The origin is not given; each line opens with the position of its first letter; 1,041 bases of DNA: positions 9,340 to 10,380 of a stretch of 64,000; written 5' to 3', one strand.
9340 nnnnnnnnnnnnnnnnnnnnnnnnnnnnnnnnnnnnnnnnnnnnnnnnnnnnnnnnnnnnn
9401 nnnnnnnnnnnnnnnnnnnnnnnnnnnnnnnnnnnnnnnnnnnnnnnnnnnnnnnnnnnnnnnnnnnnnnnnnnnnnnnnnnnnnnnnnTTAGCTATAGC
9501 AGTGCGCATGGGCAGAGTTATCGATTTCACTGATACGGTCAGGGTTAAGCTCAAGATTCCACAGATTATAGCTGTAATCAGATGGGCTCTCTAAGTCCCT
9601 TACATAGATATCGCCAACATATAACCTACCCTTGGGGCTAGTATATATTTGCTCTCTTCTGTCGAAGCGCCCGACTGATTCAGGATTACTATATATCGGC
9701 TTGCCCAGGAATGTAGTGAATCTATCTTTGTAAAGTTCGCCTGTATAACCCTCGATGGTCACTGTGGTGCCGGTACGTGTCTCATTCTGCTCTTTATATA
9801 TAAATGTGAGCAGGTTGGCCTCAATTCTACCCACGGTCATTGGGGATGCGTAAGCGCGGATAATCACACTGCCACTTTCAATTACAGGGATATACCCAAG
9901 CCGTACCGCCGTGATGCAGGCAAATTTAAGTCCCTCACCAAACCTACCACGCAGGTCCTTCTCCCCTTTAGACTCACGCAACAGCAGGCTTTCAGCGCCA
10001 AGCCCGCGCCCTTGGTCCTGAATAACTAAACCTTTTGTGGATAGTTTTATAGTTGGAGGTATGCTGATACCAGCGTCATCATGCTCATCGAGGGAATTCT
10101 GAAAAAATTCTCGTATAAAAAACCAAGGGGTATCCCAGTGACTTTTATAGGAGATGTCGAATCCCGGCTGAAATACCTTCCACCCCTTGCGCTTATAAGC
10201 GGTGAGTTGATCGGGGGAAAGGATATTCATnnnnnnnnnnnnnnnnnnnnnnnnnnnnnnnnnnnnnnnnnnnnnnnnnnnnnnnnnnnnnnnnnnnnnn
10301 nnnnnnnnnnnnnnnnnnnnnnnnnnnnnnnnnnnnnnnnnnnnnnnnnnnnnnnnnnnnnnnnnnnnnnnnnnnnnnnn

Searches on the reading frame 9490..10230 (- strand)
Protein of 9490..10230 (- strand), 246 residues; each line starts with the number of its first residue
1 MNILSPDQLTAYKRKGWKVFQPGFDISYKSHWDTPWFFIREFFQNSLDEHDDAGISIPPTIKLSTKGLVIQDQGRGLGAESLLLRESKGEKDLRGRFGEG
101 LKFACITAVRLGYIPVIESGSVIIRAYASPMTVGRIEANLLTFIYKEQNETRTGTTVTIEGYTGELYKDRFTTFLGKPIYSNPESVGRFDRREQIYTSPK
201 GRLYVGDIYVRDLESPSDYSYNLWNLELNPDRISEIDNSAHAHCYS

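Call 76: search_protein_families(library=phrogs, proteins=[window:9490-10230:-], max_evalue=0.001)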
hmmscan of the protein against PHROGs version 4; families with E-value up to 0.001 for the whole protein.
window:9490-10230:- (246 aa): 1 family
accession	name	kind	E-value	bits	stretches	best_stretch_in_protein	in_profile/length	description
phrog_6077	-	unknown function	6e-19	69.4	1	27-232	11-214/366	-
